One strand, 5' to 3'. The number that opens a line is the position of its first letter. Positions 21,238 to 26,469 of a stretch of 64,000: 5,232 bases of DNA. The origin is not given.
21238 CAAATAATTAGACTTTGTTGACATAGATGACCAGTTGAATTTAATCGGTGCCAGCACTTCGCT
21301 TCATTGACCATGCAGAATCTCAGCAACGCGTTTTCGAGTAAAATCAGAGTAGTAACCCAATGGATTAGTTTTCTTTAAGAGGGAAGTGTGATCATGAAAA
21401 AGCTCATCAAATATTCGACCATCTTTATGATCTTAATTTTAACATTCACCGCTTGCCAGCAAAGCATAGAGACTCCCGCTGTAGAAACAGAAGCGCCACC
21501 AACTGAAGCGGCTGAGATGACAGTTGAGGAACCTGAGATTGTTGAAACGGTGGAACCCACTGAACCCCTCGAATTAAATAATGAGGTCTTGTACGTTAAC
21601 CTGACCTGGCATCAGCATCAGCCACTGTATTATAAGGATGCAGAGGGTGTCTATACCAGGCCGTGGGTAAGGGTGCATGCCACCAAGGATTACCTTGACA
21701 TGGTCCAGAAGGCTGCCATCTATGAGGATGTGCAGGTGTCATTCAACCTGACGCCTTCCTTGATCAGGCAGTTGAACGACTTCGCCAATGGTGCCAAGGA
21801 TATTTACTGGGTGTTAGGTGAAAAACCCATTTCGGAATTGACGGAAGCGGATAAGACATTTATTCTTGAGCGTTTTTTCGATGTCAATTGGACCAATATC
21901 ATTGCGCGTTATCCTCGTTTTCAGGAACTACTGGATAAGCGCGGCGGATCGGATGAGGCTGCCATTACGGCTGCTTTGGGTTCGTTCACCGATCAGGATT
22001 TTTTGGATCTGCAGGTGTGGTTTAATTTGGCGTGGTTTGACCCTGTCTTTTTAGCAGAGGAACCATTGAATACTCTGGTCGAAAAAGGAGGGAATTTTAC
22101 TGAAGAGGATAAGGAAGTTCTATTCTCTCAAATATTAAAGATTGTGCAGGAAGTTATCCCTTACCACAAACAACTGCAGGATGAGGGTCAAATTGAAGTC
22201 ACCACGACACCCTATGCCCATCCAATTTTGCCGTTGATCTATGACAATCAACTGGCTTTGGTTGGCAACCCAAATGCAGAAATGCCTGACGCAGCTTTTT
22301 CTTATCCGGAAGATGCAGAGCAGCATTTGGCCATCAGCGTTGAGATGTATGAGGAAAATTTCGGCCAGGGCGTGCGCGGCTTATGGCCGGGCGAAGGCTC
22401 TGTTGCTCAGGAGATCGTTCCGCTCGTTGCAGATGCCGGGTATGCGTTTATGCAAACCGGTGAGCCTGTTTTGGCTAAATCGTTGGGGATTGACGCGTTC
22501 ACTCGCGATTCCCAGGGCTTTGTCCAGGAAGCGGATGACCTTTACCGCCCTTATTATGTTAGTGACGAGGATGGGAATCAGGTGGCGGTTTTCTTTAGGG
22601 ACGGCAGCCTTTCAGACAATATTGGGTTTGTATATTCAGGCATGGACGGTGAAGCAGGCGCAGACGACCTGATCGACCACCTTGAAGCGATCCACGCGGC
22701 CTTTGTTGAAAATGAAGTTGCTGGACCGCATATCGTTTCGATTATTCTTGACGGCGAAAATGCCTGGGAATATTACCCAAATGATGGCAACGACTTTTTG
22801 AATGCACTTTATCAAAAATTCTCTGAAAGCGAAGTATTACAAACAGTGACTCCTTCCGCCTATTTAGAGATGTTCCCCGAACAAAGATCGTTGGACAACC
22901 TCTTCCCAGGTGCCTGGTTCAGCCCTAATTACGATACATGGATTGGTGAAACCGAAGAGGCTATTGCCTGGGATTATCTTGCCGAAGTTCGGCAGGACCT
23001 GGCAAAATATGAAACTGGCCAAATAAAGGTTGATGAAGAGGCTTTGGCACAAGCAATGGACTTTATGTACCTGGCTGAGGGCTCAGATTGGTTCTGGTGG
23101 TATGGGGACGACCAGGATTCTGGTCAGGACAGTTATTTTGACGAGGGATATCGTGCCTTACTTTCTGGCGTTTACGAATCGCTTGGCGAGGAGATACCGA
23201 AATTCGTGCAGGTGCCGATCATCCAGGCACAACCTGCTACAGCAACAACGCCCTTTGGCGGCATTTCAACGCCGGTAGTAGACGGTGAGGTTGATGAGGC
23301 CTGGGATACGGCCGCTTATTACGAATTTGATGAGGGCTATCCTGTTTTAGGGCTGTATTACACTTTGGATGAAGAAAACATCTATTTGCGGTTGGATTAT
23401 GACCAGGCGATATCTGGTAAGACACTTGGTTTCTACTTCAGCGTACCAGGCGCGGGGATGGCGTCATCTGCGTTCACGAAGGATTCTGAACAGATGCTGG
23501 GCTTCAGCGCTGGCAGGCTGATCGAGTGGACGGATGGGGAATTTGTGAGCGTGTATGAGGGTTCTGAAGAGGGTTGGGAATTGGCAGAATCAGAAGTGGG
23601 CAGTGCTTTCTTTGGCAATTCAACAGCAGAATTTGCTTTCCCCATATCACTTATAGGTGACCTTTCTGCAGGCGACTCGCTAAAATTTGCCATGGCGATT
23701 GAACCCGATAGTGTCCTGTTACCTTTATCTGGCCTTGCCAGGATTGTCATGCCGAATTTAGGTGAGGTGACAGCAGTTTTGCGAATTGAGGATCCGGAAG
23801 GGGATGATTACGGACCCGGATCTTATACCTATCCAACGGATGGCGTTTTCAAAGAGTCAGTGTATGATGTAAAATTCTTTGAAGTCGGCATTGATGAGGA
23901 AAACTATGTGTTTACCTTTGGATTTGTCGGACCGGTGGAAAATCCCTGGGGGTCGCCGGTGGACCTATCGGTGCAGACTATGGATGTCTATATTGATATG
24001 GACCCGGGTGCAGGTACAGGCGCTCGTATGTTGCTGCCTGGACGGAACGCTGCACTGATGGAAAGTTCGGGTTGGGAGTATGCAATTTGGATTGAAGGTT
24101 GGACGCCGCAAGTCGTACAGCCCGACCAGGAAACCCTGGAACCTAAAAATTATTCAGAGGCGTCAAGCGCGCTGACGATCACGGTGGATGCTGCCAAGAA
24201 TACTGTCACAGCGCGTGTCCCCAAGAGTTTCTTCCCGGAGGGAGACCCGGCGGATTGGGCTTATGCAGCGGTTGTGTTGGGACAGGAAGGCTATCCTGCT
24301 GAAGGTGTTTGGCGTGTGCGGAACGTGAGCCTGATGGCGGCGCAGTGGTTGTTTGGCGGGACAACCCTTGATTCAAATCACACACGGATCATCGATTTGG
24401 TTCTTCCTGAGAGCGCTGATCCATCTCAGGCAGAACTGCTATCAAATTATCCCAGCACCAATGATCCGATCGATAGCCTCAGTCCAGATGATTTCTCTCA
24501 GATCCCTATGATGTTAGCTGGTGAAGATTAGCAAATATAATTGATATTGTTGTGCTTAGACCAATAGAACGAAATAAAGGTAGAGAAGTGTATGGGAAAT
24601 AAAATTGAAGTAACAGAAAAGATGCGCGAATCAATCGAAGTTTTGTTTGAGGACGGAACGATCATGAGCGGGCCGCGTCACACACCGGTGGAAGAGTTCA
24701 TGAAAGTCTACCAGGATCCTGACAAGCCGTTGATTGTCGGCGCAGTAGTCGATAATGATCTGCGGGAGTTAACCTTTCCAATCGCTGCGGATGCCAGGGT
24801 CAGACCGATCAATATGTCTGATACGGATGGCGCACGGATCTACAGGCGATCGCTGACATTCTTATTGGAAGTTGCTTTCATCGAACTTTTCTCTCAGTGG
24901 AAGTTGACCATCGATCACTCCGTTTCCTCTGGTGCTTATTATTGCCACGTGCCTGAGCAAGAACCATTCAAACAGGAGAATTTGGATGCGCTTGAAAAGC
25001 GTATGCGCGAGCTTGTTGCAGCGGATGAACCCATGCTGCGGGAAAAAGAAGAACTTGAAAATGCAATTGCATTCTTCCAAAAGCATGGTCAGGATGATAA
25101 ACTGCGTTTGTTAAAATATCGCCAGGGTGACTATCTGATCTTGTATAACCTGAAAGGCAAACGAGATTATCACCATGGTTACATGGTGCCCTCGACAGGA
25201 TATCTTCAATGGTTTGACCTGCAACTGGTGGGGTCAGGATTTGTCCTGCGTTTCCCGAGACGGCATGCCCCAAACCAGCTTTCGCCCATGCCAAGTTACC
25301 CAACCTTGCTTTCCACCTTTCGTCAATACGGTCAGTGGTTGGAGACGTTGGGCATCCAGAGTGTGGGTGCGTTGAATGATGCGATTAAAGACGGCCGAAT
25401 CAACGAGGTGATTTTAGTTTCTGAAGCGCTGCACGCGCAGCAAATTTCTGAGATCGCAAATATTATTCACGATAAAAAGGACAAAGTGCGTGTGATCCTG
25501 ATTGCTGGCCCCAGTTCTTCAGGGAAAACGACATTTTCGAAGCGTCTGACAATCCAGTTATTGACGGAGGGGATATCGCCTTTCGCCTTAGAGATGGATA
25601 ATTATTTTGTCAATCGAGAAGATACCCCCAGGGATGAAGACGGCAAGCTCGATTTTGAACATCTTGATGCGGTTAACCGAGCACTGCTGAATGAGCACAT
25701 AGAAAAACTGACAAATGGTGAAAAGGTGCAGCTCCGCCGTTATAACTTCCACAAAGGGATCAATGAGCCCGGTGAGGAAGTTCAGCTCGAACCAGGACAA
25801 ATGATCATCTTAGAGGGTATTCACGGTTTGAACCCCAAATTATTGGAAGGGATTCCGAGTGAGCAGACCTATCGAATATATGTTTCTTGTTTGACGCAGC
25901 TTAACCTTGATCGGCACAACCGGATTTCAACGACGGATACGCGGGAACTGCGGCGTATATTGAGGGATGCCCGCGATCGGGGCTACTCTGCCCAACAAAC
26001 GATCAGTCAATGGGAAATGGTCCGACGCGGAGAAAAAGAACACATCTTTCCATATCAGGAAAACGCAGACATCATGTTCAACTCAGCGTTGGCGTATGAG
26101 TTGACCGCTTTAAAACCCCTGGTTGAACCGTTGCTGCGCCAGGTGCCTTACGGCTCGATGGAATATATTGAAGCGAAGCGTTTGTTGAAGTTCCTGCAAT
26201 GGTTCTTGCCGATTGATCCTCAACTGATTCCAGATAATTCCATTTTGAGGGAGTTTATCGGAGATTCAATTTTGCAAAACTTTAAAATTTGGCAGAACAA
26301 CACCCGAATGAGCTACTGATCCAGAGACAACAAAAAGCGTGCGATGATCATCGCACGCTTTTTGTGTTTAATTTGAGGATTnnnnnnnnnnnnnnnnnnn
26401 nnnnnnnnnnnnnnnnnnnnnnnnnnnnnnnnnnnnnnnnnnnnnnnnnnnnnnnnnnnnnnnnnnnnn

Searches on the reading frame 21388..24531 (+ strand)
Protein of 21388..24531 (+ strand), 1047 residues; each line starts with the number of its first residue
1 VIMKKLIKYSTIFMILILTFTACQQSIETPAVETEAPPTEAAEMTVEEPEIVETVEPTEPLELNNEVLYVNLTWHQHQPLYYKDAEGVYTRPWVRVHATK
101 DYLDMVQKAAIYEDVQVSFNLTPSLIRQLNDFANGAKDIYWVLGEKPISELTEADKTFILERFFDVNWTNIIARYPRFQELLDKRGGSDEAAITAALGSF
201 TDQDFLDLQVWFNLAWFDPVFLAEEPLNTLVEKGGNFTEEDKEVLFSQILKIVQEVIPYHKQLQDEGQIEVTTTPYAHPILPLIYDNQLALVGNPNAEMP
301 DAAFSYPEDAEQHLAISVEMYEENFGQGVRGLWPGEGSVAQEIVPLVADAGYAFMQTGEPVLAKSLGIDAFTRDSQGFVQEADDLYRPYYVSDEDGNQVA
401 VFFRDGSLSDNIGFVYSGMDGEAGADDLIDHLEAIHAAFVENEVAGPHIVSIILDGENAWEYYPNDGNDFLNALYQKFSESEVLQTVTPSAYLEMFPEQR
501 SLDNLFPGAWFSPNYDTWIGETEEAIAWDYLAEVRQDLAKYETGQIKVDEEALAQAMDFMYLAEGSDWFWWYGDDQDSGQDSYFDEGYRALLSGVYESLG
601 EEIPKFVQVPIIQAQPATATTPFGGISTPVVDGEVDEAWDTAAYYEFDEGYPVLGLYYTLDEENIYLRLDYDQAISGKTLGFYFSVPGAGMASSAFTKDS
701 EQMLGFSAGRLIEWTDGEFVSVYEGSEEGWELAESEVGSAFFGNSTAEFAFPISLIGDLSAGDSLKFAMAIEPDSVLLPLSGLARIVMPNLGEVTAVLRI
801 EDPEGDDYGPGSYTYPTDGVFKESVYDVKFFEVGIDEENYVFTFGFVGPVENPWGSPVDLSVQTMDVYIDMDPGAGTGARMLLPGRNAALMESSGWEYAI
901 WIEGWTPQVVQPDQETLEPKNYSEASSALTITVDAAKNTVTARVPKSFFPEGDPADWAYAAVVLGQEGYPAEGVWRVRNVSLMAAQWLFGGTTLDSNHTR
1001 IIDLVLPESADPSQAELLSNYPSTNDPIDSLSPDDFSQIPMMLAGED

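Call 38: search_protein_families(library=pfam, proteins=[window:21388-24531:+], max_evalue=0.00001)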
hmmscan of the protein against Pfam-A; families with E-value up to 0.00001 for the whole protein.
window:21388-24531:+ (1047 aa): 2 families
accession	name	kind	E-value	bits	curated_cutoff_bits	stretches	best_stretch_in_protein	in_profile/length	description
PF03065.20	Glyco_hydro_57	-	7.1e-62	209.8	21.2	1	72-499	2-285/291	Glycosyl hydrolase family 57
PF09985.14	Glucodextran_C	-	1.7e-58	198.3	22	1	797-1022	1-217/228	C-terminal binding-module, SLH-like, of glucodextranase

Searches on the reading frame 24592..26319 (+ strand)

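Call 38: search_protein_families(library=pfam, proteins=[window:24592-26319:+], max_evalue=0.00001)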
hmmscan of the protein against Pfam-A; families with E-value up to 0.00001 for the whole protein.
window:24592-26319:+ (575 aa): 1 family
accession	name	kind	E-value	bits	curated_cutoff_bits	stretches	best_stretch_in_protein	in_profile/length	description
PF00485.24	PRK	-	4.3e-20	72.8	22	1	301-498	1-189/196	Phosphoribulokinase / Uridine kinase family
